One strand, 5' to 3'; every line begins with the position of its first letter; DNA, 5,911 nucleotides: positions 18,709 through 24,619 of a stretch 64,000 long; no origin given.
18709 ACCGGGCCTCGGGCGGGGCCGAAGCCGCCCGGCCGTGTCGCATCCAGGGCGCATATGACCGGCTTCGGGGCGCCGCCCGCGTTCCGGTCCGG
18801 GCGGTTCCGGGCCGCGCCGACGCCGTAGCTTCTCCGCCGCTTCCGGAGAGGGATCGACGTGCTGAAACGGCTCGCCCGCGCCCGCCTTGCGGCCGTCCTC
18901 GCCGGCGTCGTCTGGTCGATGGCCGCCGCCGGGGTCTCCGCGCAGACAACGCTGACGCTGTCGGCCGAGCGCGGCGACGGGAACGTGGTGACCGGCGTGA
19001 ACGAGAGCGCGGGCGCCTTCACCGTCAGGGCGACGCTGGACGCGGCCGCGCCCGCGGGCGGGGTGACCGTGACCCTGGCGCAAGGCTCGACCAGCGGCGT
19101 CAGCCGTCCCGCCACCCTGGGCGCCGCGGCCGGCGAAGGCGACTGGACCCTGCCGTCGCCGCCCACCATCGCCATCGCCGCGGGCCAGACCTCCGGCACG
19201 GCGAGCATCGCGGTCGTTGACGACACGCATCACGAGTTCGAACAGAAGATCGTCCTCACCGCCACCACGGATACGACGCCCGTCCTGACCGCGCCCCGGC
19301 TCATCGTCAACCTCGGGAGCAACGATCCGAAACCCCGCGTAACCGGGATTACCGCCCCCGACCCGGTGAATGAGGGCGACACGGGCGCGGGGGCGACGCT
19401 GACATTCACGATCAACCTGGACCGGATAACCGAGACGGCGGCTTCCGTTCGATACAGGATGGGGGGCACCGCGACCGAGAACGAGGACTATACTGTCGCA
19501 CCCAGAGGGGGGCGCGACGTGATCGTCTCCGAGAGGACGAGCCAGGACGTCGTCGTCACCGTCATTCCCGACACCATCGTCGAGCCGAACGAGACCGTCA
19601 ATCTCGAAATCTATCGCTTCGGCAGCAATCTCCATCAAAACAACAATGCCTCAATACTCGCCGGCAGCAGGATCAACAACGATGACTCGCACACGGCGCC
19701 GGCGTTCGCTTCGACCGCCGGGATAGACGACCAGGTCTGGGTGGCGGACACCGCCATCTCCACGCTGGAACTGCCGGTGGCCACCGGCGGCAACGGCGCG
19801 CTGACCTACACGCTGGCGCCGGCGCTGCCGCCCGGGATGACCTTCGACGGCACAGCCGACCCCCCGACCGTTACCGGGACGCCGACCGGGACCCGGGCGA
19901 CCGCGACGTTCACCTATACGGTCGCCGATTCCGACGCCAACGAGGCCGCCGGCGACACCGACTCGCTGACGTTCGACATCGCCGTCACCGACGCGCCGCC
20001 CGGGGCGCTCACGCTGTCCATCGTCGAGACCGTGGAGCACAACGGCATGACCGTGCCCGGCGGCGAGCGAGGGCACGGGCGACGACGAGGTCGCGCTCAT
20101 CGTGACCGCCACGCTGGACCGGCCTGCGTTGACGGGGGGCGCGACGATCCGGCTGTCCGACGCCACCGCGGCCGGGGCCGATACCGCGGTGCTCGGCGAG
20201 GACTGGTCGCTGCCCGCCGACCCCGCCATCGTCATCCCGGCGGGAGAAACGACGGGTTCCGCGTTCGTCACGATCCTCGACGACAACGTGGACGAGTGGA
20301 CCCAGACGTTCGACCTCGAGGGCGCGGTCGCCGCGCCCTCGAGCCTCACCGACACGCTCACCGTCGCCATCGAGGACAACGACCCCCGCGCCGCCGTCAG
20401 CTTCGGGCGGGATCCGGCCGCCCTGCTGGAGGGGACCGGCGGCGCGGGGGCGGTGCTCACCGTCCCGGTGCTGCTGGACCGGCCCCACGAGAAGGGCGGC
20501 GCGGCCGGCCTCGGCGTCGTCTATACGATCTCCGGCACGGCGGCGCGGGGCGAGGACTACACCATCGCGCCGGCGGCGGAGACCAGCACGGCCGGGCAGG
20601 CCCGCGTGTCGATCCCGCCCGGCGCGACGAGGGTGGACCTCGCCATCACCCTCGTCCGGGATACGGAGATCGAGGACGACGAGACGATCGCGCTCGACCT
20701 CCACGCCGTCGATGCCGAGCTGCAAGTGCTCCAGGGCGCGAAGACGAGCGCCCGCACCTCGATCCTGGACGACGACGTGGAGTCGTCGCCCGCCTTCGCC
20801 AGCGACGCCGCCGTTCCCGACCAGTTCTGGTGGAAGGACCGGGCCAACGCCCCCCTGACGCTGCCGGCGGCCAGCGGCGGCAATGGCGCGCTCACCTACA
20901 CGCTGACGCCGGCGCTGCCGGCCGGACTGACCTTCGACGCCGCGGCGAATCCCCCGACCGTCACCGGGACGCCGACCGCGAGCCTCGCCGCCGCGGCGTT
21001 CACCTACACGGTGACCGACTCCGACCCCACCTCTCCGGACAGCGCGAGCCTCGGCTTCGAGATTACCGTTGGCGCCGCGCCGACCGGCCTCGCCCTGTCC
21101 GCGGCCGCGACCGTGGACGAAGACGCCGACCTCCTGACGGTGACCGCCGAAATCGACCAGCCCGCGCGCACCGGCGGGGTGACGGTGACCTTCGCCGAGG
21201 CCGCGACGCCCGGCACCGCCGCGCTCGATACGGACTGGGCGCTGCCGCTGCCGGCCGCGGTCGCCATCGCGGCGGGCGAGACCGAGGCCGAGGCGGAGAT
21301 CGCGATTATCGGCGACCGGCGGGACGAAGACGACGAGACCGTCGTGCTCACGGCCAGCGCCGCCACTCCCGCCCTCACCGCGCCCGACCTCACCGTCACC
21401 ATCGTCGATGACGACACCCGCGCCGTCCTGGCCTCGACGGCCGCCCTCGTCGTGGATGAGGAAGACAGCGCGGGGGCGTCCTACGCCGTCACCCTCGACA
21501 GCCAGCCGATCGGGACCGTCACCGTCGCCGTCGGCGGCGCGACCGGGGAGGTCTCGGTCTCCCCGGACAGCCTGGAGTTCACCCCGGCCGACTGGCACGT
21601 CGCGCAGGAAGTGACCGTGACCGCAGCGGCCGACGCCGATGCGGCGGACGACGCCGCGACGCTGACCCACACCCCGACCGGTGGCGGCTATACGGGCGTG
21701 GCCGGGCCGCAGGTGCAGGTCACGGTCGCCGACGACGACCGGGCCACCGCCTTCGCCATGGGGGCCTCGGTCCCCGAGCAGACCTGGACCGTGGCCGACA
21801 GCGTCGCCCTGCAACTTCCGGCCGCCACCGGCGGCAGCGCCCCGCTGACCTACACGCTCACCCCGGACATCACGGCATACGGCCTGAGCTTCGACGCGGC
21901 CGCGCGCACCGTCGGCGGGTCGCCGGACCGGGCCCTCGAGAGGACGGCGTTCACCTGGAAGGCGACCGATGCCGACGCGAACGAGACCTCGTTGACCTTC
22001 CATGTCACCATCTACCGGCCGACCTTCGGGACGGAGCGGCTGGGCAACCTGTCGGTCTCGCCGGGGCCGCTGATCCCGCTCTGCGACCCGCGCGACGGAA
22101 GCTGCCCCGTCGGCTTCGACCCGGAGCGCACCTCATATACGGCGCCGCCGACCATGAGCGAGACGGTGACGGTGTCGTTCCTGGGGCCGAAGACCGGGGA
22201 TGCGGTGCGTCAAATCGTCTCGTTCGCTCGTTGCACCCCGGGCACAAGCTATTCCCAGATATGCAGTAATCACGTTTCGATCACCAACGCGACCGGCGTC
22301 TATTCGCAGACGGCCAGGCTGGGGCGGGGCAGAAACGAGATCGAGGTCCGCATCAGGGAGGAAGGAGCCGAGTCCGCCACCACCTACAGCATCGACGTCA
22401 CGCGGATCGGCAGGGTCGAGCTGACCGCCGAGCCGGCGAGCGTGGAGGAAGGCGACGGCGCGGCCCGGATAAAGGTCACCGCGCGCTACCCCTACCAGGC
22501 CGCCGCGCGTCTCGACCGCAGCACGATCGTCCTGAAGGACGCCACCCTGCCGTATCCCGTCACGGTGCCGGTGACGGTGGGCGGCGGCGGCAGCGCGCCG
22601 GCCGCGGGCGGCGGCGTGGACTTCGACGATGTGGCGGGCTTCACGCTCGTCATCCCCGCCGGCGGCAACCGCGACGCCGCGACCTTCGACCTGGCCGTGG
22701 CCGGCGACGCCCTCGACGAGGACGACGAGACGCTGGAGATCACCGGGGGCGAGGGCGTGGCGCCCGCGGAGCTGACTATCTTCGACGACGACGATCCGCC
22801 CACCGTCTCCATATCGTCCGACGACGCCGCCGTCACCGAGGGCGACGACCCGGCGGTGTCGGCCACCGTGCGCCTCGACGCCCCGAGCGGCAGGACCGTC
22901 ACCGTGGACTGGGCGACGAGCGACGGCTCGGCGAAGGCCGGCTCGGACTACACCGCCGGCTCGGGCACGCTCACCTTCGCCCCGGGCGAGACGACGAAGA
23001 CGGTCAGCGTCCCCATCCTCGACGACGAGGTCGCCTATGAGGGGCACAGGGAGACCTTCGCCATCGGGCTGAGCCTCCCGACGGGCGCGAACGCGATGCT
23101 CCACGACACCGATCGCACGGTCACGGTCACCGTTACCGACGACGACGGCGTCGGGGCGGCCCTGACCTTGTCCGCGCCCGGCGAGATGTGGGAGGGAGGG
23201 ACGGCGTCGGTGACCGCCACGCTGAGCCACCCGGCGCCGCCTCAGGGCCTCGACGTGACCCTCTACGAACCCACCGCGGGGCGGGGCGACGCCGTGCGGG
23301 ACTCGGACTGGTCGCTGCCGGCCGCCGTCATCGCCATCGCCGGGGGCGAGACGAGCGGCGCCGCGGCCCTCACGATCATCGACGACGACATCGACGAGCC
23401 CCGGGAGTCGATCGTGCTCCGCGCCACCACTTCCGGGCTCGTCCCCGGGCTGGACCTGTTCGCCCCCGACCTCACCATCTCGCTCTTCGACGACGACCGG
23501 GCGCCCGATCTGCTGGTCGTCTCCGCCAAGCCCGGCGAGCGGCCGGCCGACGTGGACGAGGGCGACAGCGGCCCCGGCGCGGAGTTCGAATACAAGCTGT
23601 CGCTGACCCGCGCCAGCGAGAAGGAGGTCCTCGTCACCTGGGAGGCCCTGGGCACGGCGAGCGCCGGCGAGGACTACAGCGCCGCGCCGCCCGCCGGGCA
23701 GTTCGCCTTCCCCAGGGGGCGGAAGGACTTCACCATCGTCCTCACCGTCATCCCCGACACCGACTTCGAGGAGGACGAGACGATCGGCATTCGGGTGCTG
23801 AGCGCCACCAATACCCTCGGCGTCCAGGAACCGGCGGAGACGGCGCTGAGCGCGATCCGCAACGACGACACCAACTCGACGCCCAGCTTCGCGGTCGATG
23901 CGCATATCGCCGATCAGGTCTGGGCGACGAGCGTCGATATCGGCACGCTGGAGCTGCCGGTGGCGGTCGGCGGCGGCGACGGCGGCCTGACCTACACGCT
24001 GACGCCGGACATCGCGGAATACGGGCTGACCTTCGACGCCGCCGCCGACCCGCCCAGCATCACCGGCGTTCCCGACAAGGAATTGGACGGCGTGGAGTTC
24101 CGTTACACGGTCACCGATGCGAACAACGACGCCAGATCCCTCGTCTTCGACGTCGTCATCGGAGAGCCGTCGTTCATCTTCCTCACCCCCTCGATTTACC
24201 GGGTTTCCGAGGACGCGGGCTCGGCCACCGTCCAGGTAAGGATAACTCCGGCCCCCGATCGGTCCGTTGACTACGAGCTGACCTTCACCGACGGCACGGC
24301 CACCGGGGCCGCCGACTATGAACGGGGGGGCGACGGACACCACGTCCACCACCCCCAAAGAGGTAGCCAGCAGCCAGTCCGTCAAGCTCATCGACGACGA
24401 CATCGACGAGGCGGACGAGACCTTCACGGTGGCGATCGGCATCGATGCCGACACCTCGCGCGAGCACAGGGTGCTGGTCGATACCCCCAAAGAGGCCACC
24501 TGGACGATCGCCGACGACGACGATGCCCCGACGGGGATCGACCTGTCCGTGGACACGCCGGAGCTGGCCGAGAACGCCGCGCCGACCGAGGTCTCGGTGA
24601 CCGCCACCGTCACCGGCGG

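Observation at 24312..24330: Two of the three frame breaks in the giant adhesin are +1 shifts inside poly-G runs, and a (C)12 tract sits in its upstream region: phase variation or homopolymer error?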

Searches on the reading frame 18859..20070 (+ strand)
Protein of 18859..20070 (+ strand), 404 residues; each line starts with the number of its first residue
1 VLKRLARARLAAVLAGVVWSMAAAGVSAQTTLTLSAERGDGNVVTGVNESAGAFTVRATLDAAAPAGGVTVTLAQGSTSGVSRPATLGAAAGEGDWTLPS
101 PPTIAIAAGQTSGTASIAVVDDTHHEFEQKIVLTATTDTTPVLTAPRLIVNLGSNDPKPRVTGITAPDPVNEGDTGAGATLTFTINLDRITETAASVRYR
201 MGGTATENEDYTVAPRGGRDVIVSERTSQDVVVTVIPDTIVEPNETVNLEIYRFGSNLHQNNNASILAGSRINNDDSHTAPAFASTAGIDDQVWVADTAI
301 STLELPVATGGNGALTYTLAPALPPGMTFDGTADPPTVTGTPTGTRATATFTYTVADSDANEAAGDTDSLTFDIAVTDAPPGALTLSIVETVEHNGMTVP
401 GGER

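Call 12: search_protein_families(library=pfam, proteins=[window:18859-20070:+])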
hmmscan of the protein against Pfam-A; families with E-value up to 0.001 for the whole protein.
window:18859-20070:+ (404 aa): 0 families

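Call 18: find_related_loci(query=window:18859-20070:+, collection=genome_contigs, flank=10000)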
Query window:18859-20070:+ (404 aa) in genome_contigs; peptide patterns used: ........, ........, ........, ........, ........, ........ (x = any residue, [..] = any of these).
85 stretches matched a pattern; 2 encode a relative of the query (tblastn E <= 1e-3); 2 distinct loci.
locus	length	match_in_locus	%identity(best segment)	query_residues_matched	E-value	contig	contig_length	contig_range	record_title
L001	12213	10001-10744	28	69-362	2e-7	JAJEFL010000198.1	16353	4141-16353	MAG: Rhodothermales bacterium isolate p16x43bins.4 k141_423167, whole genome shotgun sequence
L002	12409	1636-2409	28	69-342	4e-6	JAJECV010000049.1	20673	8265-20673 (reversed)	MAG: Rhodothermales bacterium isolate jk18xAbins.42 k141_882399, whole genome shotgun sequence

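Call 38: search_protein_families(library=ncbifam, proteins=[window:18859-20070:+], max_evalue=0.1)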
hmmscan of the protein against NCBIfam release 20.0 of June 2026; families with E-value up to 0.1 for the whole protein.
window:18859-20070:+ (404 aa): 0 families

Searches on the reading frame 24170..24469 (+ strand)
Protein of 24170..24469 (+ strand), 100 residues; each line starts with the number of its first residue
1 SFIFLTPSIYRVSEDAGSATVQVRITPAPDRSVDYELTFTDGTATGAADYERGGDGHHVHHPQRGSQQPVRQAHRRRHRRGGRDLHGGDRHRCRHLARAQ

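Call 61: search_protein_families(library=pfam, proteins=[window:24170-24469:+], max_evalue=0.01)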
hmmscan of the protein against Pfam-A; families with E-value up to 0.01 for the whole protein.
seq(100 aa): 1 family
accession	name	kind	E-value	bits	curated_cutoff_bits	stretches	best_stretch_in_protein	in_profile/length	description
PF03160.20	Calx-beta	-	1.2e-06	29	27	1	3-52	8-58/119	Calx-beta domain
